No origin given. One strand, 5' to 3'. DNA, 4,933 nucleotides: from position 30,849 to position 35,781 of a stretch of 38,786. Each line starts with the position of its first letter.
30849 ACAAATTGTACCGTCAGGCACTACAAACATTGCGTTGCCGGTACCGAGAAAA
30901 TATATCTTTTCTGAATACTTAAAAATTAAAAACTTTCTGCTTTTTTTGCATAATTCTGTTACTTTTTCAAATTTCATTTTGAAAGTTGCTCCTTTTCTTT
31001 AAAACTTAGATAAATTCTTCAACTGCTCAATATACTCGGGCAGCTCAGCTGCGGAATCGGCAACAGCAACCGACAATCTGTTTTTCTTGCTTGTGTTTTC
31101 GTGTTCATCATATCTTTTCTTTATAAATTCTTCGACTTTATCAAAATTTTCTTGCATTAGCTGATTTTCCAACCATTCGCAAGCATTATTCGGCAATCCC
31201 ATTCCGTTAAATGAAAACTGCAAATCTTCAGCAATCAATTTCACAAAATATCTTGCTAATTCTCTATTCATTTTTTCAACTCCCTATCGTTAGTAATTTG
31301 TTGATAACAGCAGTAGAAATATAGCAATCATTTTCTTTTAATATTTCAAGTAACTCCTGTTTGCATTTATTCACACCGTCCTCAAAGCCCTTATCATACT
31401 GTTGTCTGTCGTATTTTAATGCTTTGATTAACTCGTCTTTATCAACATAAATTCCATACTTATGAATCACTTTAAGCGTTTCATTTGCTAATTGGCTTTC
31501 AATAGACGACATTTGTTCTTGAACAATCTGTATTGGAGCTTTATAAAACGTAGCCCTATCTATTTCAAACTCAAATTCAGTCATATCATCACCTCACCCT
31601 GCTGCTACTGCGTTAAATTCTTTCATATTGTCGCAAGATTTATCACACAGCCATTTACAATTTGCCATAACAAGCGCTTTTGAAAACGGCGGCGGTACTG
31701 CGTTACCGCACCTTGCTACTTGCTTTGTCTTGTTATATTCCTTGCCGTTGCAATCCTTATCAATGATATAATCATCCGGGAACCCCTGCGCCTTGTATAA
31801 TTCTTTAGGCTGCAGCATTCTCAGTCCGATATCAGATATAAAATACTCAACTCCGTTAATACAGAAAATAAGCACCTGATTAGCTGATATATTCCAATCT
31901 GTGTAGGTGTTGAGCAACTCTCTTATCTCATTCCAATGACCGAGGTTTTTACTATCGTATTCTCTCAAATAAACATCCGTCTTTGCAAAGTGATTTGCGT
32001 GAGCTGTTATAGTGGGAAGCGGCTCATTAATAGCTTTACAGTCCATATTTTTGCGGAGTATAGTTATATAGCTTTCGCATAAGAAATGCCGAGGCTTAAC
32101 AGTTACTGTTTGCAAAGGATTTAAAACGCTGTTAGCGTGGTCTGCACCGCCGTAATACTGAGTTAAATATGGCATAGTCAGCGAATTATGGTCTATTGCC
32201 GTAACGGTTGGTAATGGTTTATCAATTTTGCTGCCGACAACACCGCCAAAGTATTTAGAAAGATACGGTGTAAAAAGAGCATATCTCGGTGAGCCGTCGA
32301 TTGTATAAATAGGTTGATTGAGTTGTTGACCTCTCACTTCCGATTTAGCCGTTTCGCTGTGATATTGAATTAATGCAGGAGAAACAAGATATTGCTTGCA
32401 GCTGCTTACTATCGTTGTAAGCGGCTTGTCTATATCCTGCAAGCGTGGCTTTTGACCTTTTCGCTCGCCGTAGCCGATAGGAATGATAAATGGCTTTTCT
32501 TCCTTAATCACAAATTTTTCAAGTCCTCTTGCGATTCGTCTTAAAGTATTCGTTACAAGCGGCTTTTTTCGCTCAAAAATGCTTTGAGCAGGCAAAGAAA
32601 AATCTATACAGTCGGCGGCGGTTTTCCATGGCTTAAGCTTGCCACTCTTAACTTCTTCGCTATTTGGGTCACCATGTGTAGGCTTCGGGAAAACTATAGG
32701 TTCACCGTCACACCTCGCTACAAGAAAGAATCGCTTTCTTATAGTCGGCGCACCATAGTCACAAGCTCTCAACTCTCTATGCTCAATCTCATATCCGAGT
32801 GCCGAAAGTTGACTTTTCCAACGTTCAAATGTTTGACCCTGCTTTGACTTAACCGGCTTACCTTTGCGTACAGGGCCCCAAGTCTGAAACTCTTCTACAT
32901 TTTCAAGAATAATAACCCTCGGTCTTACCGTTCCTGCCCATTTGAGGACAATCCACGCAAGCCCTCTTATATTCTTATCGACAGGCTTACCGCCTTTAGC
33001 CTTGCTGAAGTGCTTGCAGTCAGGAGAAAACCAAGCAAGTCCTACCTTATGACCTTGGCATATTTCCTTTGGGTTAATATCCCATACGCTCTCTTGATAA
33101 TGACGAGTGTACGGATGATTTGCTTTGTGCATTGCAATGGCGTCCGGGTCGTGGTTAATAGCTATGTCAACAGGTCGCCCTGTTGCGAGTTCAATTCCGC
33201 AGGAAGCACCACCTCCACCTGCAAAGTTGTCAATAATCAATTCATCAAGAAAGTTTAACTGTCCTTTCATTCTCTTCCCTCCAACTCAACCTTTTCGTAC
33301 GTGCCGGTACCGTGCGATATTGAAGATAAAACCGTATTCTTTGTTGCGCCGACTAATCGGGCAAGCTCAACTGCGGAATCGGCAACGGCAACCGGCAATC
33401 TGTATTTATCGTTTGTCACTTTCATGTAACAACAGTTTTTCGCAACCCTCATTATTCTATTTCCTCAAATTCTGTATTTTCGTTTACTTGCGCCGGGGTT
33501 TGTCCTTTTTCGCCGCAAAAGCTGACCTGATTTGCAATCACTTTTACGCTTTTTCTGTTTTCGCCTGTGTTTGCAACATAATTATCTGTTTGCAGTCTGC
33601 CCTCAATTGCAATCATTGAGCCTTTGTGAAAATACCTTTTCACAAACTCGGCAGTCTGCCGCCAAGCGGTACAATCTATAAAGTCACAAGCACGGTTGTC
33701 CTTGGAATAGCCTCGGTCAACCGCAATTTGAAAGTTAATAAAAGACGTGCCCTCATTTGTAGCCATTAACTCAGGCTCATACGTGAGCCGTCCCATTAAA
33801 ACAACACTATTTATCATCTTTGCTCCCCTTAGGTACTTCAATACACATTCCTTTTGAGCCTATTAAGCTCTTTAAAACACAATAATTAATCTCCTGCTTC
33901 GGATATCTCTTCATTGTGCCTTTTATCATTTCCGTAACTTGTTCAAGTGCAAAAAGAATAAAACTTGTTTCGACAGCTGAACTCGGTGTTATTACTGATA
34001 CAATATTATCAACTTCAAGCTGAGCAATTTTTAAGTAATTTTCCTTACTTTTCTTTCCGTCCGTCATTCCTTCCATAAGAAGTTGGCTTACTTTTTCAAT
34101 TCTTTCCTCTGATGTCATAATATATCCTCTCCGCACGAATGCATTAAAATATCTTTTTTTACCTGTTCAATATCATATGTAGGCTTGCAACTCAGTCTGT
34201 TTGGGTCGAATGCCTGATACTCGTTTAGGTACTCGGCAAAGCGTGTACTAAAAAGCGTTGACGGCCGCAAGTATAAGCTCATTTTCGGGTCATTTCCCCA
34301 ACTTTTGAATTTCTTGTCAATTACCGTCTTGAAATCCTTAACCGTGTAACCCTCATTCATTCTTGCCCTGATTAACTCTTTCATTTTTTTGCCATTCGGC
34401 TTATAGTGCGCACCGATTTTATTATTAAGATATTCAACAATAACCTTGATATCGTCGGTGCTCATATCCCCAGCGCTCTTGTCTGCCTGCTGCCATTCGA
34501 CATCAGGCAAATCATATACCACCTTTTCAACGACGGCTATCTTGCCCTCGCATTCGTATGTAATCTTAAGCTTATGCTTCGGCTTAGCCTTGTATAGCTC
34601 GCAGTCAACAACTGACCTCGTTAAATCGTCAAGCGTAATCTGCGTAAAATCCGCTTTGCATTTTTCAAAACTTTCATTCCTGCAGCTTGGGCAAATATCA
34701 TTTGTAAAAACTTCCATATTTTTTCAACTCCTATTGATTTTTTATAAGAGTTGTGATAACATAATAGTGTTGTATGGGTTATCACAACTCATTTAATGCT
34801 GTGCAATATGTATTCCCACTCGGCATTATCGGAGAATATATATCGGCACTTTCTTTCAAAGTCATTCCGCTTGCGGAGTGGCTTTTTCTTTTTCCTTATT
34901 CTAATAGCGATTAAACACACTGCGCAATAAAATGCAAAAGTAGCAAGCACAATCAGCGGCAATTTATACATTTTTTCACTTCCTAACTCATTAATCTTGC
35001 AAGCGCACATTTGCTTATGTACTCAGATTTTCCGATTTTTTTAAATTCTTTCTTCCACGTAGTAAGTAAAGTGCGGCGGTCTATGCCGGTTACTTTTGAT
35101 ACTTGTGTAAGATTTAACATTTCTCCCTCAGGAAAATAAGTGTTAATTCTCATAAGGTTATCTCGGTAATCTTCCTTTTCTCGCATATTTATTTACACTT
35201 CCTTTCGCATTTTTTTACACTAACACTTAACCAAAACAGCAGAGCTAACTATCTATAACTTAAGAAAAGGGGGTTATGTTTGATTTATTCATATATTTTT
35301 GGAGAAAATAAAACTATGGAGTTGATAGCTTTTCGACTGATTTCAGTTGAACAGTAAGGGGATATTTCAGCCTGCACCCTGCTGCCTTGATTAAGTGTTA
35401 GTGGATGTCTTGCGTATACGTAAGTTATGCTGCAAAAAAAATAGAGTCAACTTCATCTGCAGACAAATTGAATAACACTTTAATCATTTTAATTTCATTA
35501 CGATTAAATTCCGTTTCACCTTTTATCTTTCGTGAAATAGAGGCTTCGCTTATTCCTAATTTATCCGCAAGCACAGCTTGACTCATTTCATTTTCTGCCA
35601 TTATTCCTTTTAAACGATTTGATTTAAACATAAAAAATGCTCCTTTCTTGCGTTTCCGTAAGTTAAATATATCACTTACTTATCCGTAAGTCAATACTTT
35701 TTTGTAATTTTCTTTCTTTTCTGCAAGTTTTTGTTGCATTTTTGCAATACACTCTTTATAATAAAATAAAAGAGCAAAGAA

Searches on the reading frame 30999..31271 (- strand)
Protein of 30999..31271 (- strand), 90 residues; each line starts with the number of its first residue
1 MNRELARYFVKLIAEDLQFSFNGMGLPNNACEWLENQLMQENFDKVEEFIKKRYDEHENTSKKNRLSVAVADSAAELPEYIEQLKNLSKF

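Call 17: search_protein_families(library=pfam, proteins=[window:30999-31271:-], max_evalue=0.01)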
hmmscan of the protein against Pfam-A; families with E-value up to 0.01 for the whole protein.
window:30999-31271:- (90 aa): 0 families

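Call 18: search_protein_families(library=phrogs, proteins=[window:30999-31271:-], max_evalue=0.01)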
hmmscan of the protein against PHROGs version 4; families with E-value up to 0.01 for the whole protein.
window:30999-31271:- (90 aa): 0 families

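Call 79: search_protein_families(library=ncbifam, proteins=[window:30999-31271:-], max_evalue=0.05)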
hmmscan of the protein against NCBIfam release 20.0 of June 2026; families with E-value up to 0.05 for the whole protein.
window:30999-31271:- (90 aa): 1 family
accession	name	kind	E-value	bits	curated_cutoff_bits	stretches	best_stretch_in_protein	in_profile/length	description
NF000386.2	blaOXA-10_like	exception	0.05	13.1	580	0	32-83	153-203/266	OXA-10 family class D beta-lactamase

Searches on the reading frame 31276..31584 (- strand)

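Call 17: search_protein_families(library=pfam, proteins=[window:31276-31584:-], max_evalue=0.01)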
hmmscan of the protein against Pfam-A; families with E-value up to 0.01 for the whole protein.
window:31276-31584:- (102 aa): 1 family
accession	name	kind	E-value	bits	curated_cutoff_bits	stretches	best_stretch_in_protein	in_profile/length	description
PF11848.13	DUF3368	-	0.0087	16.4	27.3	0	77-98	22-43/46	Domain of unknown function (DUF3368)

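Call 18: search_protein_families(library=phrogs, proteins=[window:31276-31584:-], max_evalue=0.01)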
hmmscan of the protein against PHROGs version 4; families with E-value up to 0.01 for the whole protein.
window:31276-31584:- (102 aa): 0 families

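Call 79: search_protein_families(library=ncbifam, proteins=[window:31276-31584:-], max_evalue=0.05)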
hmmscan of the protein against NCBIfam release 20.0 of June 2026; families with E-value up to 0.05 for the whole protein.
window:31276-31584:- (102 aa): 1 family
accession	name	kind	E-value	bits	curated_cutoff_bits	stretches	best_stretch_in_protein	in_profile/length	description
NF011546.0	PRK14976.1-3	equivalog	0.016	14.4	347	1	15-91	84-157/297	5'-3' exonuclease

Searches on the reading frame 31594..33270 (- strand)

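Call 17: search_protein_families(library=pfam, proteins=[window:31594-33270:-], max_evalue=0.01)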
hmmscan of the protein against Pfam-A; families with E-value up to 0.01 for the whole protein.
window:31594-33270:- (558 aa): 1 family
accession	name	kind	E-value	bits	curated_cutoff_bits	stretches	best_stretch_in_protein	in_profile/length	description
PF00145.23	DNA_methylase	-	7.1e-28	98.4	22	2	12-193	3-168/324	C-5 cytosine-specific DNA methylase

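Call 18: search_protein_families(library=phrogs, proteins=[window:31594-33270:-], max_evalue=0.01)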
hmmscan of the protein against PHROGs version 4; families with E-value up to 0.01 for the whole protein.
window:31594-33270:- (558 aa): 7 families
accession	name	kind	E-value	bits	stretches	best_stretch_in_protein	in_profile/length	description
phrog_116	-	other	4.1e-103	347.2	1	10-545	208-497/779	DNA methyltransferase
phrog_29443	-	unknown function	3.5e-61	207.7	1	9-155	2-150/273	-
phrog_13621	-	unknown function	2.4e-59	199.5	1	411-550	2-121/121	-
phrog_23072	-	other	5.7e-52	178.5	2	286-543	96-393/400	DNA methyltransferase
phrog_363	-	other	2.5e-38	133.1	1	12-190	56-218/327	DNA methyltransferase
phrog_5999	-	other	2.1e-28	99.5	1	11-107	4-102/109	DNA methyltransferase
phrog_32758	-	other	0.0056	17.4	1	154-188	11-45/154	DNA methyltransferase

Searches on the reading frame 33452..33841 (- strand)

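Call 17: search_protein_families(library=pfam, proteins=[window:33452-33841:-], max_evalue=0.01)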
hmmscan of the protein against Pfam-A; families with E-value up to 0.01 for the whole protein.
window:33452-33841:- (129 aa): 2 families
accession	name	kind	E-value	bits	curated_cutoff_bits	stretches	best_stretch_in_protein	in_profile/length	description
PF00436.31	SSB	-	2.3e-27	95.5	26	1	10-108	1-103/104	Single-strand binding protein family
PF01336.31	tRNA_anti-codon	-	0.0092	16.3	27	0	54-105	28-71/75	OB-fold nucleic acid binding domain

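Call 18: search_protein_families(library=phrogs, proteins=[window:33452-33841:-], max_evalue=0.01)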
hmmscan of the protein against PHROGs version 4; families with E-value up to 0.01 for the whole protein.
window:33452-33841:- (129 aa): 4 families
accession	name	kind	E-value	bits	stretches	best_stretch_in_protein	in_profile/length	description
phrog_44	-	DNA, RNA and nucleotide metabolism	2.5e-40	139.9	1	6-120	83-201/271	single strand DNA binding protein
phrog_25370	-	unknown function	2e-06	28.4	1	9-48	1-40/48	-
phrog_26861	-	unknown function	0.00015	22.1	1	11-96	135-216/242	-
phrog_12631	-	DNA, RNA and nucleotide metabolism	0.00025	22.2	1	7-41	27-61/78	single strand DNA binding protein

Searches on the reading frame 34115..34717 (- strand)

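Call 17: search_protein_families(library=pfam, proteins=[window:34115-34717:-], max_evalue=0.01)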
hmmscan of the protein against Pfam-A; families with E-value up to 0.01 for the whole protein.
window:34115-34717:- (200 aa): 1 family
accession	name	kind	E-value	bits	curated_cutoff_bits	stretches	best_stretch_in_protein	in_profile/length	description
PF09524.15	Phg_2220_C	-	5.2e-30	103.8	27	1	93-165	1-73/73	Conserved phage C-terminus (Phg_2220_C)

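Call 18: search_protein_families(library=phrogs, proteins=[window:34115-34717:-], max_evalue=0.01)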
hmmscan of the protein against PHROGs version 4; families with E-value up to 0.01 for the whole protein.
window:34115-34717:- (200 aa): 8 families
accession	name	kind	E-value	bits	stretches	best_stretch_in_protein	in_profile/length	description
phrog_428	-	DNA, RNA and nucleotide metabolism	1e-32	114.9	1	83-174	227-318/455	replication initiation protein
phrog_1163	-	unknown function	2.4e-30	107.2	1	69-169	165-253/273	-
phrog_20981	-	unknown function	6.4e-17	63.1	1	65-173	153-260/293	-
phrog_22793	-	unknown function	1.8e-15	57.9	1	85-171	54-140/177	-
phrog_1701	-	DNA, RNA and nucleotide metabolism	7.9e-09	36.7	1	75-174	206-309/323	DnaD-like helicase loader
phrog_20827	-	unknown function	6.1e-08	33.7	1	44-167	40-162/252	-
phrog_16304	-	unknown function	0.00037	21.5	1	106-181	157-233/244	-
phrog_21472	-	unknown function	0.003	18.2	1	82-138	177-234/299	-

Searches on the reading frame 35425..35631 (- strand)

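Call 17: search_protein_families(library=pfam, proteins=[window:35425-35631:-], max_evalue=0.01)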
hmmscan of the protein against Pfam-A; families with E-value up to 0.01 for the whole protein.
window:35425-35631:- (68 aa): 8 families
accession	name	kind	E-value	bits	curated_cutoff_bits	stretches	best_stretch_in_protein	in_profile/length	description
PF13443.12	HTH_26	-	2.4e-07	31.3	22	1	6-50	1-46/63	Cro/C1-type HTH DNA-binding domain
PF05339.17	DUF739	-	1e-05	26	27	1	4-67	5-68/69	Protein of unknown function (DUF739)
PF01381.28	HTH_3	-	1.5e-05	25.3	23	1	10-60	4-54/55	Helix-turn-helix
PF08667.16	BetR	-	0.0001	22.9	21.6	1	17-60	24-67/148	BetR domain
PF13560.12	HTH_31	-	0.002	18.8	27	1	6-62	5-62/64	Helix-turn-helix domain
PF13412.12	HTH_24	-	0.0021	18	21.9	1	10-37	12-39/48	Winged helix-turn-helix DNA-binding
PF08279.18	HTH_11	-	0.0039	17.5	25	1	12-37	12-37/55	HTH domain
PF20432.4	Xre-like-HTH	-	0.0074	17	25.8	0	15-46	23-54/63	Antitoxin Xre-like helix-turn-helix domain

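Call 18: search_protein_families(library=phrogs, proteins=[window:35425-35631:-], max_evalue=0.01)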
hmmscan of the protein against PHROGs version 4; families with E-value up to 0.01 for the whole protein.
window:35425-35631:- (68 aa): 21 families
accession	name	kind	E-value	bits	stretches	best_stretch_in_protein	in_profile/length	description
phrog_3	-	transcription regulation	1.9e-10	42.1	1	1-67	87-148/430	transcriptional repressor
phrog_4583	-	transcription regulation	1.2e-09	39.1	1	7-58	15-66/81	transcriptional repressor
phrog_2328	-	transcription regulation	1.2e-08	35.8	1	5-57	18-70/128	transcriptional repressor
phrog_4779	-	transcription regulation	2.9e-07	31.9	1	1-53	1-55/98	transcriptional regulator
phrog_2967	-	transcription regulation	7.4e-07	29.9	1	4-56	12-64/225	transcriptional regulator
phrog_2439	-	transcription regulation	1.6e-06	28.2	1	1-56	6-61/367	transcriptional regulator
phrog_1468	-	transcription regulation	2.1e-06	28.2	1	8-53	13-58/67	transcriptional repressor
phrog_34939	-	unknown function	5.7e-06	27.2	1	5-59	12-67/280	-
phrog_8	-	transcription regulation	1.1e-05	26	1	4-60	78-134/346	transcriptional regulator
phrog_296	-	integration and excision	5.6e-05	23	1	5-41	230-266/626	DNA transposition protein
phrog_4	-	transcription regulation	0.00012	22.2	1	4-53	138-180/400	transcriptional repressor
phrog_2339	-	DNA, RNA and nucleotide metabolism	0.0012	19.8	1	5-42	28-66/98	HTH DNA binding protein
phrog_1373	-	transcription regulation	0.0015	19.5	1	8-41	69-102/166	transcriptional regulator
phrog_7241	-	transcription regulation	0.0028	18.7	1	6-59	65-118/122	transcriptional regulator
phrog_1124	-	transcription regulation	0.003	18.2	1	4-48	6-53/177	transcriptional regulator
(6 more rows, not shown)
